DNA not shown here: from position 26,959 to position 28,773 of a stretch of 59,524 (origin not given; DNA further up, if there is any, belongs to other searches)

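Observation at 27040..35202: Five-gene envelope operon: TPR + beta-barrel, giant FecR/repeat protein, SurA-like lipoprotein, TM-HAMP, HExxH protein - candidate dedicated surface-export system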

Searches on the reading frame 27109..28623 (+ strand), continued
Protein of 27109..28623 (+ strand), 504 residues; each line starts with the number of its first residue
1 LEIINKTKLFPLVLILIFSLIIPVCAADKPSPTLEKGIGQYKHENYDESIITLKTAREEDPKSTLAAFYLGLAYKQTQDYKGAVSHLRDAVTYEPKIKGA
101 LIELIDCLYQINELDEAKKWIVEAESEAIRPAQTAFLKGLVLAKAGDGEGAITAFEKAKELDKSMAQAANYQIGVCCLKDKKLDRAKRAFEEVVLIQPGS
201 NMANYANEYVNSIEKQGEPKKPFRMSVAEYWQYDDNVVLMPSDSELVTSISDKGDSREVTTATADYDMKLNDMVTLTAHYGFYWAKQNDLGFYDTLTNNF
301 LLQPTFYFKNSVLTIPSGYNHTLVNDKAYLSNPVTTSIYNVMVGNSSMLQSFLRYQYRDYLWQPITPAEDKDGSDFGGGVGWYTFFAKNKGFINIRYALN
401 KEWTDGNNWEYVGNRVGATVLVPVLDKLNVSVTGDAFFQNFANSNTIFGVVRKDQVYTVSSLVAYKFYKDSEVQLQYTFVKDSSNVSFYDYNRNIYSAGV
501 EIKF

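Call 32: fold_search(model_id=the predicted structure, library=pdb)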
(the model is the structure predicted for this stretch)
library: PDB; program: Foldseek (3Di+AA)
matches with E <= 10: 1627; with E <= 0.001: 679
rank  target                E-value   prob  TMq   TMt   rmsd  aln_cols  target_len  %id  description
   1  9b8a                  3.6e-11  1.00  0.32  0.30  13.2       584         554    9  Cryo-EM structure of E. coli cellulose synthase subunit C (released 2025-02-19)
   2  9b8h_A                3.8e-10  1.00  0.44  0.40  10.0       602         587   10  Cryo-EM structure of E. coli cellulose synthase subunit C with cellotetraose (released 2025-02-19)
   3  9h80_M                8.2e-10  1.00  0.32  0.39  11.7       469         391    9  Structure of the outer membrane exopolysaccharide transporter PelBC (released 2025-06-11)
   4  8chy                  1.6e-09  1.00  0.33  0.59   4.5       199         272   27  Crystal structure of an 8-repeat consensus TPR superhelix with Zinc. (released 2024-02-21)
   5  9qhc_A                1.9e-09  1.00  0.35  0.60   2.4       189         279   30  Crystal structure of 8-repeat CTPR protein with eliminated coordination sites (released 2025-10-22)
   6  2x9k                  4.5e-09  1.00  0.40  0.67   5.3       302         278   11  Structure of a E.coli porin (released 2011-01-26)
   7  2iwv_A                5.0e-09  1.00  0.40  0.66   5.2       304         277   11  Structure of the monomeric outer membrane porin OmpG in the open and closed conformation (released 2006-08-14)
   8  3sy7                  7.7e-09  1.00  0.30  0.38   9.1       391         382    8  Improved crystal structure of Pseudomonas aeruginosa OprD (released 2012-02-08)
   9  9qhc_B                8.2e-09  1.00  0.33  0.59   5.2       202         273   26  Crystal structure of 8-repeat CTPR protein with eliminated coordination sites (released 2025-10-22)
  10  4foz                  8.2e-09  1.00  0.30  0.38  12.3       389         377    7  Crystal Structure of OccD1 (OprD) Y282R/D307H (released 2013-03-13)
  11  2wvp                  9.6e-09  1.00  0.39  0.70   4.8       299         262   12  Synthetically modified OmpG (released 2010-07-14)
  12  1uyn                  9.6e-09  1.00  0.26  0.40  16.8       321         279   10  Translocator domain of autotransporter NalP from Neisseria meningitidis (released 2004-03-18)
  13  9qhb                  1.2e-08  1.00  0.33  0.60   4.6       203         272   25  Crystal structure of 16-repeat CTPR protein with eliminated coordination sites (released 2025-10-22)
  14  3sy9_C                2.7e-08  1.00  0.31  0.41  11.1       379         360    8  Crystal structure of Pseudomonas aeruginosa OccD2 (OpdC) (released 2012-02-08)
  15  3sy9_D                3.4e-08  1.00  0.30  0.40   9.2       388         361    9  Crystal structure of Pseudomonas aeruginosa OccD2 (OpdC) (released 2012-02-08)
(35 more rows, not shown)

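Call 34: search_protein_families(library=pfam, alignment_id=A1, max_evalue=0.1)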
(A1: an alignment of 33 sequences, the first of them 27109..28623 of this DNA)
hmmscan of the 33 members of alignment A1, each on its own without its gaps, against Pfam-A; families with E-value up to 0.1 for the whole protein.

A. member 1, window:27109-28623:+ (504 aa): 21 families
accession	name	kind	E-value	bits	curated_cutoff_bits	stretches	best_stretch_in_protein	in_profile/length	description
PF07719.23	TPR_2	-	7.8e-17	60.4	27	3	66-96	3-33/34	Tetratricopeptide repeat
PF14559.12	TPR_19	-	3.3e-13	50.2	25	2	78-121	5-48/68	Tetratricopeptide repeat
PF13432.12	TPR_16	-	3.3e-12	47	32.7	2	35-91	2-58/65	Tetratricopeptide repeat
PF00515.34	TPR_1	-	1.8e-11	43.8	27.8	2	171-198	5-32/34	Tetratricopeptide repeat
PF13181.12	TPR_8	-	1.3e-10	41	25.7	0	169-198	3-32/34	Tetratricopeptide repeat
PF12895.13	ANAPC3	-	1.8e-09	38.2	27.2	2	43-118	2-76/82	Anaphase-promoting complex, cyclosome, subunit 3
PF25064.1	ARM_TT21_5th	-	7.5e-08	33.1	27.8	1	76-174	13-114/117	TT21 fifth ARM repeats domain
PF13174.12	TPR_6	-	1.8e-06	28.7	26.3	0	66-95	2-31/33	Tetratricopeptide repeat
PF13424.12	TPR_12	-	4.8e-05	23.9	30.1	0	134-193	5-71/77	Tetratricopeptide repeat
PF13428.12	TPR_14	-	7.7e-05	23.4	23.5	0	68-104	5-41/44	Tetratricopeptide repeat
PF09976.15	TPR_21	-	0.00018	21.7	25.5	1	42-163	54-177/193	Tetratricopeptide repeat-like domain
PF13414.12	TPR_11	-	0.00055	20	26.8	0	42-77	6-41/42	TPR repeat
PF24575.1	TPR_Slam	-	0.00085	20.2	35.2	0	61-119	44-102/104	Surface lipoprotein assembly modifier, N-terminal TPR repeats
PF25058.1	ARM_TT21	-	0.0013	19.1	27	0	36-127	13-86/155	Tetratricopeptide repeat protein 21 ARM repeat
PF10082.15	BBP2_2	-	0.0015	17.9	23.7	1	431-504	307-378/378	Putative beta-barrel porin 2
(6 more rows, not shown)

B. families by the number of members that match (of 33 scanned): 61 families (the first 25 are shown)
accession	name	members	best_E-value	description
PF07719.23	TPR_2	33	1.4e-20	Tetratricopeptide repeat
PF00515.34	TPR_1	33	1.5e-18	Tetratricopeptide repeat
PF13432.12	TPR_16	33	1.7e-18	Tetratricopeptide repeat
PF14559.12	TPR_19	33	3.8e-18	Tetratricopeptide repeat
PF12895.13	ANAPC3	33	5.8e-15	Anaphase-promoting complex, cyclosome, subunit 3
PF13181.12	TPR_8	33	5.3e-14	Tetratricopeptide repeat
PF13174.12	TPR_6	33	1.9e-13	Tetratricopeptide repeat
PF25064.1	ARM_TT21_5th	33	2.3e-10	TT21 fifth ARM repeats domain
PF13428.12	TPR_14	33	5.6e-10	Tetratricopeptide repeat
PF25063.1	ARM_TT21_C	33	1.4e-08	Tetratricopeptide repeat protein 21 C-terminal ARM domain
PF14853.12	Fis1_TPR_C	33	1e-07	Fis1 C-terminal tetratricopeptide repeat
PF13424.12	TPR_12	32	5.6e-09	Tetratricopeptide repeat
PF10082.15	BBP2_2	31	2.9e-07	Putative beta-barrel porin 2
PF24575.1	TPR_Slam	30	7.4e-07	Surface lipoprotein assembly modifier, N-terminal TPR repeats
PF21545.3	T7SS_EccA1_N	28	1.3e-07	T7SS, ESX-1 secretion system protein EccA1, N-terminal domain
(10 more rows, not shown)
